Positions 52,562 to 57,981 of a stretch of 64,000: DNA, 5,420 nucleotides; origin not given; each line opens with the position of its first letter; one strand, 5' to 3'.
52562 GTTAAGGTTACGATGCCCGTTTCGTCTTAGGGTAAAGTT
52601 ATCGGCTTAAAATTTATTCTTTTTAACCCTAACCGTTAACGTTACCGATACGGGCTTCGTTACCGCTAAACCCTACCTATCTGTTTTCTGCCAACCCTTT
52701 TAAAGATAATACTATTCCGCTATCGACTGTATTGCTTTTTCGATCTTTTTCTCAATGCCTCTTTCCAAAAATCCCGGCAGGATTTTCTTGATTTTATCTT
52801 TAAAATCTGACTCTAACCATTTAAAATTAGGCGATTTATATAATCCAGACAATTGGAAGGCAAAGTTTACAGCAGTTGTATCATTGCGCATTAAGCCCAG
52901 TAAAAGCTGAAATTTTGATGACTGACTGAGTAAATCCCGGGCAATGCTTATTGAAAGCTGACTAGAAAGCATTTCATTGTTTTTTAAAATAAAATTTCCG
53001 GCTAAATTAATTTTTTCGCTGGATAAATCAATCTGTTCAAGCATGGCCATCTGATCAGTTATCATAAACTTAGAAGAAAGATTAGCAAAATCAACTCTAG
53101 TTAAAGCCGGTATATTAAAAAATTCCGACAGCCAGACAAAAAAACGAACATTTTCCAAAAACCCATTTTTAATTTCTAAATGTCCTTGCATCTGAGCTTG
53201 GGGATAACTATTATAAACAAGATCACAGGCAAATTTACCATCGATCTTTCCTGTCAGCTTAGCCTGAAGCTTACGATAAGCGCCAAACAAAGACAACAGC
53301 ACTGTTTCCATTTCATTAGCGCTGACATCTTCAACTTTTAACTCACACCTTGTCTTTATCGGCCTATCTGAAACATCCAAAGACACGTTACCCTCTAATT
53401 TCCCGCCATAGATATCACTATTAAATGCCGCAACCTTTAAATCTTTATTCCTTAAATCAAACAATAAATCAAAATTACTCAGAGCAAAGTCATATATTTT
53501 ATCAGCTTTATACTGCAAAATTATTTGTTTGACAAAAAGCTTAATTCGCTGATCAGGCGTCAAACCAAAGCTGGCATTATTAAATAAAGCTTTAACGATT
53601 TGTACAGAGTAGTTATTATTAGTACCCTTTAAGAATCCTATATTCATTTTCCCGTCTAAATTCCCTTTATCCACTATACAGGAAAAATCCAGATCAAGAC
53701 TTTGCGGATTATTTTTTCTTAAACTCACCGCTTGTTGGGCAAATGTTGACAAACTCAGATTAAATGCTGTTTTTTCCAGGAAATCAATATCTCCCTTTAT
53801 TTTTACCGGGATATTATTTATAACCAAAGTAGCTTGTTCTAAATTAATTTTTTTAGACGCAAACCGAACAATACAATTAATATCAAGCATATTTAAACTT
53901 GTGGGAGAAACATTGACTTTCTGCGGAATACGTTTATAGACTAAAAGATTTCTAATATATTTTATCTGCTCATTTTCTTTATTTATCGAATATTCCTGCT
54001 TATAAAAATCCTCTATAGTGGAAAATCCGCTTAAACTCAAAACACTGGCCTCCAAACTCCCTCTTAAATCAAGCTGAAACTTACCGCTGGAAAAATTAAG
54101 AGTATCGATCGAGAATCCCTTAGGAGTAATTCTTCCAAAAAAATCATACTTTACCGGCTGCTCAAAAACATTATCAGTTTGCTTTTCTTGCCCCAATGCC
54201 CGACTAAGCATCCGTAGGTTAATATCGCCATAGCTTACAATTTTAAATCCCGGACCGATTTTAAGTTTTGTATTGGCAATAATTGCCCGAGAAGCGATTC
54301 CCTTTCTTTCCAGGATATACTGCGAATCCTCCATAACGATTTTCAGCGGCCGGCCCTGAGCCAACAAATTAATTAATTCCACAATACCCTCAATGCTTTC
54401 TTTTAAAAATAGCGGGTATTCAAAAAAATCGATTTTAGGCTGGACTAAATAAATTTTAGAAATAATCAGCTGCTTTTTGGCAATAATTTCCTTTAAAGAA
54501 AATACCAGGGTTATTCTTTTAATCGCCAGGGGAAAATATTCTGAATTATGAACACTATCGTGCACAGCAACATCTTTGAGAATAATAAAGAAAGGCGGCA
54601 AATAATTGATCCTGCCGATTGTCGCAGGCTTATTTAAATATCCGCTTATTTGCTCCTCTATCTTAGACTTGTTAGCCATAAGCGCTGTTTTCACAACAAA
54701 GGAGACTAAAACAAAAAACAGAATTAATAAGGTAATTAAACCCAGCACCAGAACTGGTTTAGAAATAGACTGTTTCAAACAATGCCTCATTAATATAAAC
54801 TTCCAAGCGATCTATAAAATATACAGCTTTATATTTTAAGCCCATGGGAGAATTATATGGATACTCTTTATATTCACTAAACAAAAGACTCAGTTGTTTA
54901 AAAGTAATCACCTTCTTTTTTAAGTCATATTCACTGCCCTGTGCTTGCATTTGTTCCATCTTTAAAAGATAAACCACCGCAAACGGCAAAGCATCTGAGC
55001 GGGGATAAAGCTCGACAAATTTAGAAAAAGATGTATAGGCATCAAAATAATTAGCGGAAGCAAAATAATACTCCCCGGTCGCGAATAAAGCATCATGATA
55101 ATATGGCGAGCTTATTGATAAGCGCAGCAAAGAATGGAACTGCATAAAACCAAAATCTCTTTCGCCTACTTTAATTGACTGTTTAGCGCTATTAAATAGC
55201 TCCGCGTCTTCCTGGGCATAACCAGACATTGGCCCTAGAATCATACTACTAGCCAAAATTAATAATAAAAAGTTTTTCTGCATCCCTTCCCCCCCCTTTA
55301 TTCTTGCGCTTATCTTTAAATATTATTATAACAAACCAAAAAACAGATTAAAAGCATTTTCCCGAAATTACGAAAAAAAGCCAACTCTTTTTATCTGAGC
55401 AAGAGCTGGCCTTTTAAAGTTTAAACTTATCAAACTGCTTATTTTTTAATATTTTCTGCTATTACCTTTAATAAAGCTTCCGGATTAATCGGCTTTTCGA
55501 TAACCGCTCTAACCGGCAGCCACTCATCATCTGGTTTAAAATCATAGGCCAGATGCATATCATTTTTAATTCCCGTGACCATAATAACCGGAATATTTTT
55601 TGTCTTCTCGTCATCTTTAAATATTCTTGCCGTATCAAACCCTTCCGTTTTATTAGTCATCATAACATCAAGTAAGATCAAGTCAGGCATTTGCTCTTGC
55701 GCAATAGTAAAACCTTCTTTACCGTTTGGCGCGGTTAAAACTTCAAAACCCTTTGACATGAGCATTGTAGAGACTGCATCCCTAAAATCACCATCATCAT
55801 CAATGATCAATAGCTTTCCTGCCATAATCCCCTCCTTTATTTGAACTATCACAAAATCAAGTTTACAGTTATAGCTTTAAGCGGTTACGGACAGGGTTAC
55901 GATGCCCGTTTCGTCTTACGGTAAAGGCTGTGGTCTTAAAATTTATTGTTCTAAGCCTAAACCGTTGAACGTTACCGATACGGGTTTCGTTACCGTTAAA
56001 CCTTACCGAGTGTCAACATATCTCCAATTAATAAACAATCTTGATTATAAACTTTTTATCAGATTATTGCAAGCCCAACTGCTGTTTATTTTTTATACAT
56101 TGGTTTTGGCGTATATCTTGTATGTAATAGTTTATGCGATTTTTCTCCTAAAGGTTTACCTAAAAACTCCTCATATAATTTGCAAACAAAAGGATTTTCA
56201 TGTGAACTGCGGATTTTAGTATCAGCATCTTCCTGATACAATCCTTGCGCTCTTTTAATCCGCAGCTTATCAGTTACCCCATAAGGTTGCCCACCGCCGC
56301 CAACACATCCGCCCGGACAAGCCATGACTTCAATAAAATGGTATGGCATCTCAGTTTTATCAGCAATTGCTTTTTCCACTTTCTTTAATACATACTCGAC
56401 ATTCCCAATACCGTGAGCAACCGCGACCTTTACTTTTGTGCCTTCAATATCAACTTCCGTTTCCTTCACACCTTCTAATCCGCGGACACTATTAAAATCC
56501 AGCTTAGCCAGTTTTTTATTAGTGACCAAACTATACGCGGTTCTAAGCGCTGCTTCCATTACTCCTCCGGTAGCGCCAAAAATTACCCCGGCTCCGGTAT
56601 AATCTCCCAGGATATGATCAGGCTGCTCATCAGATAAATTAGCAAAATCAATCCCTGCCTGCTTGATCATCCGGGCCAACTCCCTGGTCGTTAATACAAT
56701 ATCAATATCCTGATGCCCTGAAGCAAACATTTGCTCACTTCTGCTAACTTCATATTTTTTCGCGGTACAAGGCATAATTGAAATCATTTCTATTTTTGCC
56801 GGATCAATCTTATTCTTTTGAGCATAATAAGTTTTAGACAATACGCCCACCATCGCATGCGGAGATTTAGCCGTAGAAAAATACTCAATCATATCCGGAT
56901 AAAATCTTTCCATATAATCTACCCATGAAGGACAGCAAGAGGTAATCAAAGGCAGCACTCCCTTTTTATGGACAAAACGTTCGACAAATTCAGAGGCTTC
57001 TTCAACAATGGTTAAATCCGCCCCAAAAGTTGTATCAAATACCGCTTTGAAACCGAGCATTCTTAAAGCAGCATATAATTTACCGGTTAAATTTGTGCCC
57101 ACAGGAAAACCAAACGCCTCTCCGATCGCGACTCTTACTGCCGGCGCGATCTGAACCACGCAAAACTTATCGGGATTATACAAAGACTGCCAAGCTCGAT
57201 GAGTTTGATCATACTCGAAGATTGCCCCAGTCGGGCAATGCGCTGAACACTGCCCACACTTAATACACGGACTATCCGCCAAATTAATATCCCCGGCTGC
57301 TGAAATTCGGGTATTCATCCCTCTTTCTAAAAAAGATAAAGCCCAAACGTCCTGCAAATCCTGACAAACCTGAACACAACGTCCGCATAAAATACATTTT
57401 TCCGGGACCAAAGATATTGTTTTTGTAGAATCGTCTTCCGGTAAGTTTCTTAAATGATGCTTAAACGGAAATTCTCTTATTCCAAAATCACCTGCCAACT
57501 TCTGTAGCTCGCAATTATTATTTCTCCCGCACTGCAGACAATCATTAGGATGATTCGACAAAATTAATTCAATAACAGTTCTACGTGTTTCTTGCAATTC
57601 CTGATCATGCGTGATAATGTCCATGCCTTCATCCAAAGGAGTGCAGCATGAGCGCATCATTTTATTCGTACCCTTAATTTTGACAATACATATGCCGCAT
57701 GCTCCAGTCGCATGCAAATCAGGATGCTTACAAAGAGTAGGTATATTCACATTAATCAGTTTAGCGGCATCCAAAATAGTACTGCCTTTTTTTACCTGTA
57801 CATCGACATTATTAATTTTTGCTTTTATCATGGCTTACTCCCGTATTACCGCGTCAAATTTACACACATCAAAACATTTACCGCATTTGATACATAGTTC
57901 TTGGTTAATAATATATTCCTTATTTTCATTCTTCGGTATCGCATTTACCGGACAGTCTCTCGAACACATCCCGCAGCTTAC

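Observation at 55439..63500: Rex-headed operon coupling a transmembrane sensor kinase and a receiver-NuoE fusion to an HndABCD-type bifurcating [FeFe]-hydrogenase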

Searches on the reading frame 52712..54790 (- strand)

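Call 3: search_protein_families(library=pfam, proteins=[window:52712-54790:-], max_evalue=0.01)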
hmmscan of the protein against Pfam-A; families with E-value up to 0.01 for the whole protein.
window:52712-54790:- (692 aa): 1 family
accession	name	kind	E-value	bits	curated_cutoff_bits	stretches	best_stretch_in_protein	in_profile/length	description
PF05170.20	AsmA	-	2.9e-07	30.1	29.8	1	13-121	7-116/607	AsmA family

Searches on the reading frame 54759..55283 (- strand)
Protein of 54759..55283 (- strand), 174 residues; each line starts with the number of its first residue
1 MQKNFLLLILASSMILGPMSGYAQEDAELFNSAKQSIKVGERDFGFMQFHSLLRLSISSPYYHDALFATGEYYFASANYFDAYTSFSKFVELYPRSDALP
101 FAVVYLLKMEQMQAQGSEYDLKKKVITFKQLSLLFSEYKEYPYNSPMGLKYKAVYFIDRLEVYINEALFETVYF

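Call 3: search_protein_families(library=pfam, proteins=[window:54759-55283:-], max_evalue=0.01)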
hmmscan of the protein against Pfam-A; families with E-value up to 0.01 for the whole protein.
window:54759-55283:- (174 aa): 2 families
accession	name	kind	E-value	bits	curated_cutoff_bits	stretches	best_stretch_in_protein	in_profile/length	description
PF13525.12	YfiO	-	0.00078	19.7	25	1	24-144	3-126/203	Outer membrane lipoprotein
PF13174.12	TPR_6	-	0.0016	19.4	26.3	1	64-96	1-33/33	Tetratricopeptide repeat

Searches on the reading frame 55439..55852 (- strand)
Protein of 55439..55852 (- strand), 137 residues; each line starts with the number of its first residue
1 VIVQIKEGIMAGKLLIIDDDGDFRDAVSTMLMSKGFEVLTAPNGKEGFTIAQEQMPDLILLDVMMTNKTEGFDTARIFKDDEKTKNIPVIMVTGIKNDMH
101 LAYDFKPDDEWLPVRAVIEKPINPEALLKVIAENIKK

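Call 3: search_protein_families(library=pfam, proteins=[window:55439-55852:-], max_evalue=0.01)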
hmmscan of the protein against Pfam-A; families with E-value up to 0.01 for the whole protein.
window:55439-55852:- (137 aa): 1 family
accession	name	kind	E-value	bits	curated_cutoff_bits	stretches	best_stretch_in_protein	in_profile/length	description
PF00072.30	Response_reg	-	1.3e-17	64.4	30.2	1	15-131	2-110/111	Response regulator receiver domain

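Call 4: search_protein_families(library=ncbifam, proteins=[window:55439-55852:-], max_evalue=0.001)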
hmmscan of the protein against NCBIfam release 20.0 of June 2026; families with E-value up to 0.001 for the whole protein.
window:55439-55852:- (137 aa): 77 families (the best 25 are shown)
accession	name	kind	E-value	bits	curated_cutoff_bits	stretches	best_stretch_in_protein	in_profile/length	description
NF007135.0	PRK09581.1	equivalog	1.7e-19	70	474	1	10-97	1-87/457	PleD family two-component system response regulator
NF045717.1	DVU0259_DivK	exception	5.8e-19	68.4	160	1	10-135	1-116/117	DVU0259 family response regulator domain-containing protein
TIGR02154.1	PhoB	equivalog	1.3e-17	63.9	296.2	1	10-94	1-84/226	phosphate regulon transcriptional regulator PhoB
NF053854.1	RespRegPhoBBctds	equivalog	3.3e-15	56.1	270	1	14-104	1-91/225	two-component system response regulator PhoB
NF045944.1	ResRegRpaBCyano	equivalog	2e-14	53.5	330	1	15-96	1-78/229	response regulator transcription factor RpaB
NF051870.1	NAssimRespRegNtrX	equivalog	9.3e-13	47.9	600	1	13-132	3-116/452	nitrogen assimilation response regulator NtrX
NF047793.1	ResRegPgtA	equivalog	1.2e-12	47.3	650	1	13-135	7-121/414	two-component system response regulator PgtA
NF040534.1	resp_reg_YycF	equivalog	1.3e-12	47.5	340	1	13-98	2-83/231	response regulator YycF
NF045505.1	RR_RssB_Pseudo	equivalog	1.3e-12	47.5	700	1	13-95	7-88/394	two-component system response regulator RssB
NF040689.1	MtrAB_MtrA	equivalog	2.1e-12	46.9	300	1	14-97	1-80/219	MtrAB system response regulator MtrA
NF041733.1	resp_reg_CseB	equivalog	4.2e-12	45.9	350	1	13-98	2-83/228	two-component system response regulator CseB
NF007005.1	PRK09468.1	equivalog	1.4e-11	44.3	331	1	12-131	4-115/237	osmolarity response regulator transcription factor OmpR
NF011874.0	PRK15347.1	equivalog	2.8e-11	42.2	852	1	13-88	692-766/921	two component system sensor kinase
NF008199.0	PRK10955.1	equivalog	3.1e-11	43.7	341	1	13-103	3-90/232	envelope stress response regulator transcription factor CpxR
NF033120.0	vanR_FM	exception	4.4e-11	42.9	460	1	14-98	6-86/231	vancomycin resistance response regulator transcription factor, VanR-F/VanR-M family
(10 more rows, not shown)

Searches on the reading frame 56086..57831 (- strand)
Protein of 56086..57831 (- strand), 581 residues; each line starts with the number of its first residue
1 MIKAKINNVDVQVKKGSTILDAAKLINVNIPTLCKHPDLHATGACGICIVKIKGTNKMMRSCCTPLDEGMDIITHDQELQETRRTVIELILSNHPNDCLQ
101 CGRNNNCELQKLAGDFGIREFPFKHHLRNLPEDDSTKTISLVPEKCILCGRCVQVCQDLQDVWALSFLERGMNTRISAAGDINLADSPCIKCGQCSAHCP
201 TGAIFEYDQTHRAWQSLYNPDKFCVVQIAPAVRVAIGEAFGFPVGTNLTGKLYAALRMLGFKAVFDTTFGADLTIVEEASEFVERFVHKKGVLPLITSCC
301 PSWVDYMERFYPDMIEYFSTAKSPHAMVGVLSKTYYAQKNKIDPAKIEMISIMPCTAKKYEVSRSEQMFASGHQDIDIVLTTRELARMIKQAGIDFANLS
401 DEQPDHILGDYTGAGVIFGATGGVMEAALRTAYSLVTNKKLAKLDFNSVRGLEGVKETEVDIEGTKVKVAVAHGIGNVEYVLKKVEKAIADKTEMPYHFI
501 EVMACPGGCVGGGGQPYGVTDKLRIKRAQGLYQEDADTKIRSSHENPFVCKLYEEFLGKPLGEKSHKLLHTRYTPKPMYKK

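Call 3: search_protein_families(library=pfam, proteins=[window:56086-57831:-], max_evalue=0.01)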
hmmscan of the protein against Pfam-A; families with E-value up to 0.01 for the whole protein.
window:56086-57831:- (581 aa): 18 families
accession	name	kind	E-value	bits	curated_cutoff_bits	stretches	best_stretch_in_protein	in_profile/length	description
PF02906.19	Fe_hyd_lg_C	-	1.6e-94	316.5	22.1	1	223-513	2-245/245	Iron only hydrogenase large subunit, C-terminal domain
PF02256.22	Fe_hyd_SSU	-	1.6e-24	86.2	24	1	522-576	2-56/56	Iron hydrogenase small subunit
PF10588.14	NADH-G_4Fe-4S_3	-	7.6e-17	61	27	1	83-120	1-38/40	NADH-ubiquinone oxidoreductase-G iron-sulfur binding region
PF13510.11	Fer2_4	-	1.3e-15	57.6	22.8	1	1-75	3-80/82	2Fe-2S iron-sulfur cluster binding domain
PF12838.12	Fer4_7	-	1.6e-08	35.3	27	2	145-203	1-52/52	4Fe-4S dicluster domain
PF00037.32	Fer4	-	2.5e-07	30.7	21.1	2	189-204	8-23/24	4Fe-4S binding domain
PF13237.11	Fer4_10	-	8.4e-07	29.3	25.5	2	140-200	3-53/53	4Fe-4S dicluster domain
PF00111.32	Fer2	-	2.3e-06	27.9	21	1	9-64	8-74/77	2Fe-2S iron-sulfur cluster binding domain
PF13187.11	Fer4_9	-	4.8e-06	27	27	1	145-204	1-52/52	4Fe-4S dicluster domain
PF22117.2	Fer4_Nqo3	-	0.00026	21.5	27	1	138-203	3-65/67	NADH-quinone oxidoreductase subunit 3, ferredoxin-like domain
PF25160.1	LdpA_Fe-S-bd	-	0.00049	20.3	27.6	0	184-207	23-46/49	LdpA Fe-S cluster-binding domain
PF13183.11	Fer4_8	-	0.00079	20.4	27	1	144-202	3-67/68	4Fe-4S dicluster domain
PF12837.12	Fer4_6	-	0.0011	19.3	25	1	187-204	7-24/24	4Fe-4S binding domain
PF12797.12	Fer4_2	-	0.0011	19.2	24.5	1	141-156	5-20/22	4Fe-4S binding domain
PF14697.11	Fer4_21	-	0.0038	17.8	35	1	144-204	6-57/59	4Fe-4S dicluster domain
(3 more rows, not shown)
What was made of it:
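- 56086..57831 (-): hndD, the catalytic [FeFe] hydrogenase (581 aa) with H-cluster motifs TSCCPSW, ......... and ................. Fe_hyd_lg_C, 316 bits, and Fe_hyd_SSU (call 3).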

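Call 4: search_protein_families(library=ncbifam, proteins=[window:56086-57831:-], max_evalue=0.001)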
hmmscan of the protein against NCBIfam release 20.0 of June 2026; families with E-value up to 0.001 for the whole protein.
window:56086-57831:- (581 aa): 31 families (the best 25 are shown)
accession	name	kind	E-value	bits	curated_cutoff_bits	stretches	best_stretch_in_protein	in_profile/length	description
NF040763.1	FeFe_hydrog_A6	exception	2.9e-244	811.7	765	1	2-575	1-570/571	NADH-dependent [FeFe] hydrogenase, group A6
NF040762.1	Hydr_FeFe_Clost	exception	2.4e-181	604.3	900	1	4-574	3-572/572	ferredoxin hydrogenase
TIGR02512.1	FeFe_hydrog_A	subfamily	8.4e-154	512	405.95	1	141-516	4-373/375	[FeFe] hydrogenase, group A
TIGR04105.1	FeFe_hydrog_B1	subfamily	1.3e-51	175.7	450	2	142-467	140-438/462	monomeric [FeFe] hydrogenase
NF005745.0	PRK07569.1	equivalog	3.5e-51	173.9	333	1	4-210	6-213/238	bidirectional hydrogenase complex protein HoxU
TIGR01973.1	NuoG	equivalog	2.7e-41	142.1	470.05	1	5-215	2-211/606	NADH-quinone oxidoreductase subunit NuoG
NF006305.0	PRK08493.1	equivalog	3.3e-32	111.5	591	1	1-209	1-226/819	NADH-quinone oxidoreductase subunit G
NF005895.0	PRK07860.1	equivalog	2.9e-29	101.7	802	1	2-204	18-220/811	NADH-quinone oxidoreductase subunit G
NF009454.0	PRK12814.1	equivalog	3.9e-29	101.5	916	2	3-99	5-101/657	putative NADPH-dependent glutamate synthase small subunit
TIGR01971.1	NuoI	subfamily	1.9e-07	30.7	113.05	1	143-209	41-103/121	NADH-quinone oxidoreductase, chain I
NF042909.1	FMH_DH_FwdF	exception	2.4e-07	30.2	375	1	82-205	41-156/336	tungsten-dependent formylmethanofuran dehydrogenase subunit FwdF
NF006076.0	PRK08222.1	equivalog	2.9e-06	27.2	270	0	180-224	31-78/181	hydrogenase 4 subunit H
NF058577.1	FdxA_fam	equivalog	4e-06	26.9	65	1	187-210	7-30/52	4Fe-4S ferredoxin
NF045480.1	FdxA_Actino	equivalog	4.1e-06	27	125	0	186-219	37-70/107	ferredoxin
TIGR02066.1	dsrB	equivalog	1.2e-05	24.5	341.5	0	132-160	202-230/341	dissimilatory-type sulfite reductase subunit beta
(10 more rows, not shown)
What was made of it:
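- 56086..57831 (-): NF040763, 812 bits, above cutoff (call 4).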
